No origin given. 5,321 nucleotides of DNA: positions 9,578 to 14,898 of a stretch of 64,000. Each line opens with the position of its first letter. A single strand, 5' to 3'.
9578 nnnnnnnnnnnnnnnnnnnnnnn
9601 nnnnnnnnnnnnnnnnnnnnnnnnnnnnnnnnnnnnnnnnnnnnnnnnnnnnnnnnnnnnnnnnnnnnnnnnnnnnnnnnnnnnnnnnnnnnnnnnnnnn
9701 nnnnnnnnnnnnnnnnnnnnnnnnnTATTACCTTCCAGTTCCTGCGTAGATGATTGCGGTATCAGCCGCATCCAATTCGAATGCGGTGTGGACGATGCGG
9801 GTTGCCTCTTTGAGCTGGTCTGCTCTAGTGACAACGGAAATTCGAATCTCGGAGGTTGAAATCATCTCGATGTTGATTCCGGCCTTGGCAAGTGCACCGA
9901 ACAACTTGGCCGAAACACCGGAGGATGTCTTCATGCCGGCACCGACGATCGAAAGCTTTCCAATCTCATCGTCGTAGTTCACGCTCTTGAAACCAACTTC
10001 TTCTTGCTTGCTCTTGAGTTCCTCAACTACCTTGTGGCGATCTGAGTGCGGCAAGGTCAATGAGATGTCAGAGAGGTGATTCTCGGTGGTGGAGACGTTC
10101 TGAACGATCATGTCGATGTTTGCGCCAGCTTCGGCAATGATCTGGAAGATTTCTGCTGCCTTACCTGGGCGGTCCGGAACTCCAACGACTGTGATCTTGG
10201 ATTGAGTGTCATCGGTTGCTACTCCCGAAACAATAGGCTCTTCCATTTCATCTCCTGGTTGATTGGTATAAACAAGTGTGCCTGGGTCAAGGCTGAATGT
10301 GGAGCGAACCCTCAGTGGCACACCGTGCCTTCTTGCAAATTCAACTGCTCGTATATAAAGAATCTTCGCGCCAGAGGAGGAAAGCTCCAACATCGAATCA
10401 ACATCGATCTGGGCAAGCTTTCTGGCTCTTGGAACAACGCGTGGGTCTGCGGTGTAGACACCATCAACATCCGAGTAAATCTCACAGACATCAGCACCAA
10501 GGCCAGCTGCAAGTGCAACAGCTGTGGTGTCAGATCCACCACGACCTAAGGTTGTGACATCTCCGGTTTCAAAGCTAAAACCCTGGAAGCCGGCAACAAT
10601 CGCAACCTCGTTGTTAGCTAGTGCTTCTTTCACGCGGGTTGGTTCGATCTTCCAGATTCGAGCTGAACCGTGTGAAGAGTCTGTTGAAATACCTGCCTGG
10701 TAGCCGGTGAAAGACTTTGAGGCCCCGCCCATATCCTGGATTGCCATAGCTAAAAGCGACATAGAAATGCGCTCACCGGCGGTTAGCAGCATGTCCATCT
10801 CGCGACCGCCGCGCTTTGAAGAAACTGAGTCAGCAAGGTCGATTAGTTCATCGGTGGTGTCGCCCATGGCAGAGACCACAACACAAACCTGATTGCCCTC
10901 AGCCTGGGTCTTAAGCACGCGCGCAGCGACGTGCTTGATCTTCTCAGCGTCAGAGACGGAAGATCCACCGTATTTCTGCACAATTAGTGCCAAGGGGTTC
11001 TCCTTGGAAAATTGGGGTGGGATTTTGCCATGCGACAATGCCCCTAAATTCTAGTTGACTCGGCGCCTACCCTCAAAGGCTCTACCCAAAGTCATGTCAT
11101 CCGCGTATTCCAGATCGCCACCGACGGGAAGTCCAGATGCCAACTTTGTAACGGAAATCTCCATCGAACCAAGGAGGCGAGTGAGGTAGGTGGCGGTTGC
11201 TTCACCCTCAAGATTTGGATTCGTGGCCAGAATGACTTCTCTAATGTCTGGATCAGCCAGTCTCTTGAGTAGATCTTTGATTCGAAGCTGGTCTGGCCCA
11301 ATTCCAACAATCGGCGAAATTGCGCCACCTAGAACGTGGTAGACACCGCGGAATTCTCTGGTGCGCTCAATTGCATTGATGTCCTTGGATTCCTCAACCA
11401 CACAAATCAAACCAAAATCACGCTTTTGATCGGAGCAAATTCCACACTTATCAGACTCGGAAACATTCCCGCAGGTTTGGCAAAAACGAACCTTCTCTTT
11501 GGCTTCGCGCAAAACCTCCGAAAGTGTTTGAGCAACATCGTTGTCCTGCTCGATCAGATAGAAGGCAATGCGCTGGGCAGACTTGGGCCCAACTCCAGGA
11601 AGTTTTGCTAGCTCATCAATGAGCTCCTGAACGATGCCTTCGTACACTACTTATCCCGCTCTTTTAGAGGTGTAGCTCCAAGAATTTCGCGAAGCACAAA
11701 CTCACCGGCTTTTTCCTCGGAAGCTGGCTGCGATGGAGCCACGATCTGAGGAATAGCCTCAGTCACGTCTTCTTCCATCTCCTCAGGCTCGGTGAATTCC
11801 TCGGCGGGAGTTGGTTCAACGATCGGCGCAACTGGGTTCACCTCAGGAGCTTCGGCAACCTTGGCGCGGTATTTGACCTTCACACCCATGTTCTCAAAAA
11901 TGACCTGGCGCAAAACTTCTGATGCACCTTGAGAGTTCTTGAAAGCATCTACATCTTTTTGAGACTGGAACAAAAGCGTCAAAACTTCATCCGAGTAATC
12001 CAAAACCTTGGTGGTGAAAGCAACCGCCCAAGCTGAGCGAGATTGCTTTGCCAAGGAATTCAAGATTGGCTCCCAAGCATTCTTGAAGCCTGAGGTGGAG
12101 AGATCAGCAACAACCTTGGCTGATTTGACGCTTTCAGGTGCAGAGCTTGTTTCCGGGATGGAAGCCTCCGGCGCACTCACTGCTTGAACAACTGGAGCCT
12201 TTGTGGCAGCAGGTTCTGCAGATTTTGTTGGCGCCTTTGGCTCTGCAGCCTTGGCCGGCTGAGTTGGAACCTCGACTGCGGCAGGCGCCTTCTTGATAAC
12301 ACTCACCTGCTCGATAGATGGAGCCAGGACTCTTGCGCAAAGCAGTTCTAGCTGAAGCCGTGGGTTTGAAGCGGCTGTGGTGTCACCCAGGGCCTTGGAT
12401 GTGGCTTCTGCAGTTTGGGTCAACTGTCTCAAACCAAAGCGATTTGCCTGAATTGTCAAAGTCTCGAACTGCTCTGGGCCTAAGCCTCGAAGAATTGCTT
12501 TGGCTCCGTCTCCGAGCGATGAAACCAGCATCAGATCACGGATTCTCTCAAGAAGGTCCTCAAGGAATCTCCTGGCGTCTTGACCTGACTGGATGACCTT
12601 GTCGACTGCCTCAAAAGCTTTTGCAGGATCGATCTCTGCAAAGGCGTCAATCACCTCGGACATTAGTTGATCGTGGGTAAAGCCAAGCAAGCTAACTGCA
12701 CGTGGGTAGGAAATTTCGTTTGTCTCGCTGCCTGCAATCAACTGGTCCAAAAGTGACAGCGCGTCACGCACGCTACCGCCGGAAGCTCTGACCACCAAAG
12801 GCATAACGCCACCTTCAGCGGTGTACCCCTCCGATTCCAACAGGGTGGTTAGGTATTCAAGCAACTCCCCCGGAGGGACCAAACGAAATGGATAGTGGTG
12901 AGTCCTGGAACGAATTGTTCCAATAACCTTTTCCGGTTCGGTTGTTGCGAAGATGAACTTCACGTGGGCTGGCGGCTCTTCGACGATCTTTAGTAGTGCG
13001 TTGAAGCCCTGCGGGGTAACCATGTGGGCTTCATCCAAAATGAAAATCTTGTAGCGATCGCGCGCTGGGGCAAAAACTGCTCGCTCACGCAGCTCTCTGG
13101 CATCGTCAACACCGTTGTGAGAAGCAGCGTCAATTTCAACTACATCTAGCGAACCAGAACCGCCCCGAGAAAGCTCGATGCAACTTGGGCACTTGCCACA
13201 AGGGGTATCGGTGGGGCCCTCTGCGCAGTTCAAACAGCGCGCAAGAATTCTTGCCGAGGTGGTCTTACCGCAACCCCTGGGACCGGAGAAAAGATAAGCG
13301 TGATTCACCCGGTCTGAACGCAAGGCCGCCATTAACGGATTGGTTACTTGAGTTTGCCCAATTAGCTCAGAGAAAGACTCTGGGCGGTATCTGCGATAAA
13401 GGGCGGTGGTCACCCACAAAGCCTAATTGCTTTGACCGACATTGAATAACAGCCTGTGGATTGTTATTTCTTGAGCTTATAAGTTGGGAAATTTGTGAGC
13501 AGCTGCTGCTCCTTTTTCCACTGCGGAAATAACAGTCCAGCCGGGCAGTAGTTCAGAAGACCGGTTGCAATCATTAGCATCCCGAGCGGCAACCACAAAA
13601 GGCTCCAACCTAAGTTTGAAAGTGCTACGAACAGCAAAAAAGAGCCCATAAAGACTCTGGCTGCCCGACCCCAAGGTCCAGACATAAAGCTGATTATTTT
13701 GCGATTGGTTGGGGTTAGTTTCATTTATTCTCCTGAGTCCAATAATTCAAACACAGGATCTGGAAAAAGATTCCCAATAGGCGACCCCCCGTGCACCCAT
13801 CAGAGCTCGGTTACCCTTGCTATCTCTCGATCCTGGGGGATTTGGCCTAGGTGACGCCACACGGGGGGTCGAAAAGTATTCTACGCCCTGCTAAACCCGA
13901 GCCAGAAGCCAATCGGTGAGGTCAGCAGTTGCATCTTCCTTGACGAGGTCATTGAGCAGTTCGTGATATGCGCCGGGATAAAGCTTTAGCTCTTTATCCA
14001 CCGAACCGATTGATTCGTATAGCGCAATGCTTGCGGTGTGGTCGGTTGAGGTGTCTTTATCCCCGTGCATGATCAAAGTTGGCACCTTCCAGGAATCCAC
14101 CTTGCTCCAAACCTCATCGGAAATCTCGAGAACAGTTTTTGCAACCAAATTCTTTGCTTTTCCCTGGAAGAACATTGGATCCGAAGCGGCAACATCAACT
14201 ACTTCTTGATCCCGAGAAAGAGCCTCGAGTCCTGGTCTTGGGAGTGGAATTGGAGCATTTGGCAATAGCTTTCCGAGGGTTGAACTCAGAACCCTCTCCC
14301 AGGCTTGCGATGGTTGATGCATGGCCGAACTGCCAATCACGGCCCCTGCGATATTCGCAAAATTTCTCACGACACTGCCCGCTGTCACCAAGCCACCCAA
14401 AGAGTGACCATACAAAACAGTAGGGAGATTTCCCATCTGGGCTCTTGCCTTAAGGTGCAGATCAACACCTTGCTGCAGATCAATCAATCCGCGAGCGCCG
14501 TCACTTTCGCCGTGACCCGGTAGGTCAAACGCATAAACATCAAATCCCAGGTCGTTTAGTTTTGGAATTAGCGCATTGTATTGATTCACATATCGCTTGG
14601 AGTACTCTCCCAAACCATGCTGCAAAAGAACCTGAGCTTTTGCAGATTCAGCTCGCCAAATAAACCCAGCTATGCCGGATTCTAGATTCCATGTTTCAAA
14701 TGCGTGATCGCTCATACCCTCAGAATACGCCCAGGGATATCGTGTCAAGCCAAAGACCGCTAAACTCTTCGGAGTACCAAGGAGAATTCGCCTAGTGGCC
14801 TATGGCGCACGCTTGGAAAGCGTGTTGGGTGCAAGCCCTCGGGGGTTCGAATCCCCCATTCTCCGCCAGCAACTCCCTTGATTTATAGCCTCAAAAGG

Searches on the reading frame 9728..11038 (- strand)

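Call 22: search_protein_families(library=pfam, proteins=[window:9728-11038:-], max_evalue=0.001)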
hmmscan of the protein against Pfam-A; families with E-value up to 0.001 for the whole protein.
window:9728-11038:- (436 aa): 5 families
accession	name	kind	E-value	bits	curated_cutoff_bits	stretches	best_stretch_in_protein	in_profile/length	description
PF00696.33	AA_kinase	-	2.1e-51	175.3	24.9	1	18-246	2-234/234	Amino acid kinase family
PF22468.2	ACT_9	-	6.3e-33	112.8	27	2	362-420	1-61/61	ACT domain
PF01842.31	ACT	-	7.8e-20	70.8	27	2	283-343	3-63/66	ACT domain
PF13840.12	ACT_7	-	2.1e-18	66.4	27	1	356-417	3-64/65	ACT domain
PF13740.12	ACT_6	-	1.1e-05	25.7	23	0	282-350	5-71/76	ACT domain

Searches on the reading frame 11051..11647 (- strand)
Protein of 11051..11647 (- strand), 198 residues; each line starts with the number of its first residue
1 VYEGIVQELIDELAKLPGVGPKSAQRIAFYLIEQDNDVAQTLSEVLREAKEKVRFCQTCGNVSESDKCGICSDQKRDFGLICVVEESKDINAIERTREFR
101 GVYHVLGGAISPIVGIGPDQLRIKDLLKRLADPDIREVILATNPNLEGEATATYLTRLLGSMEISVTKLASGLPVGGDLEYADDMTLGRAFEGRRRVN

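Call 22: search_protein_families(library=pfam, proteins=[window:11051-11647:-], max_evalue=0.001)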
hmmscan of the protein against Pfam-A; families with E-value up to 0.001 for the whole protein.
window:11051-11647:- (198 aa): 7 families
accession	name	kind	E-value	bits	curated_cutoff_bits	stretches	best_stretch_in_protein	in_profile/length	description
PF13662.12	Toprim_4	-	1.6e-24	86.3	25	1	80-170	2-85/85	Toprim domain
PF21176.3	RecR_HhH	-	1.7e-19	69.8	27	1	6-49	1-44/45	RecR, helix-hairpin-helix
PF21175.2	RecR_C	-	1.1e-13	50.7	22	1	172-195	1-24/24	RecR, C-terminal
PF01751.28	Toprim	-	9.7e-12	45.3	23.1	1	81-159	2-84/96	Toprim domain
PF02132.21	RecR_ZnF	-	2.3e-08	34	22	1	53-73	1-21/21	RecR, Cys4-zinc finger domain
PF00633.29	HHH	-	2.6e-07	30.6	24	1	2-27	2-27/30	Helix-hairpin-helix motif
PF14520.12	HHH_5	-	0.00016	22.6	27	1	5-28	29-52/57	Helix-hairpin-helix domain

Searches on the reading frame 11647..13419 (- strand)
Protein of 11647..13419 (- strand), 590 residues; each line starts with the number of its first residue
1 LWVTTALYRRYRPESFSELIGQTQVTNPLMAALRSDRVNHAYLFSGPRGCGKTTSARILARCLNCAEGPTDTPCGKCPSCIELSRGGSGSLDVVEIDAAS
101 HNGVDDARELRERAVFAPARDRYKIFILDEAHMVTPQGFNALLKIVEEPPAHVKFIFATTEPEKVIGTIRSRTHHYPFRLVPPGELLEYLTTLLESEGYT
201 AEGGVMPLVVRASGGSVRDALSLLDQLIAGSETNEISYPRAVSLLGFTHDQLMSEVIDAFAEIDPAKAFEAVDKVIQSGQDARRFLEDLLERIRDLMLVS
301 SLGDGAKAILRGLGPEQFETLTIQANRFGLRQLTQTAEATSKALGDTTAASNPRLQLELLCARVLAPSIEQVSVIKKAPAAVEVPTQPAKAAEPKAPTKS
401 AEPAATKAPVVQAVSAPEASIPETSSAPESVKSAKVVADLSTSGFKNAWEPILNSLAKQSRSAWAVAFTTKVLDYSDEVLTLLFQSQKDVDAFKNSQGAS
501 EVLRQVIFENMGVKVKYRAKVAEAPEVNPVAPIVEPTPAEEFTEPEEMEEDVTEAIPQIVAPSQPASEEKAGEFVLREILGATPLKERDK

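Call 22: search_protein_families(library=pfam, proteins=[window:11647-13419:-], max_evalue=0.001)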
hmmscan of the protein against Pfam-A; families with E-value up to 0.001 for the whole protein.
window:11647-13419:- (590 aa): 7 families
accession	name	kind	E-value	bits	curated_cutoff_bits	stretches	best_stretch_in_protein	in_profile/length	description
PF13177.12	DNA_pol3_delta2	-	8.3e-37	127.1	27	1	22-179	2-158/161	DNA polymerase III, delta subunit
PF12169.13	DNA_pol3_gamma3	-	2.1e-11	44.2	24.4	1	241-366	6-129/143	DNA polymerase III subunits gamma and tau domain III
PF22608.2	DNAX_ATPase_lid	-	2.3e-10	40.5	27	1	188-231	4-47/49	DNA polymerase III clamp loader subunit, ATPase lid domain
PF00004.35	AAA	-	3.3e-10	41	21.2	1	43-173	2-123/131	ATPase family associated with various cellular activities (AAA)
PF13401.12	AAA_22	-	1.6e-06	28.9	27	1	43-160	9-123/130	AAA domain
PF05496.18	RuvB_N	-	1.2e-05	25.5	27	1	12-71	2-65/159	Holliday junction DNA helicase RuvB P-loop domain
PF13173.12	AAA_14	-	0.00052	20.5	27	0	39-160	2-98/129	AAA domain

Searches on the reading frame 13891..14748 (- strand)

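Call 22: search_protein_families(library=pfam, proteins=[window:13891-14748:-], max_evalue=0.001)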
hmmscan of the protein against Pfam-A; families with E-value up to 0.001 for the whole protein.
window:13891-14748:- (285 aa): 5 families
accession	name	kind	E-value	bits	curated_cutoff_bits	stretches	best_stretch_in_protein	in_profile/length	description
PF12146.15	Hydrolase_4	-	1.8e-50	171.9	27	1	35-267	2-237/239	Serine aminopeptidase, S33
PF00561.26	Abhydrolase_1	-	1.2e-18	68.1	25.8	1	40-264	3-240/245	alpha/beta hydrolase fold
PF12697.13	Abhydrolase_6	-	2e-13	51.9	26.3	1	40-265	2-206/217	Alpha/beta hydrolase family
PF00326.27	Peptidase_S9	-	1e-05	25.5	22.6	1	214-282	135-207/213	Prolyl oligopeptidase family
PF01738.24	DLH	-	0.00059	19.9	21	0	215-280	137-206/217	Dienelactone hydrolase family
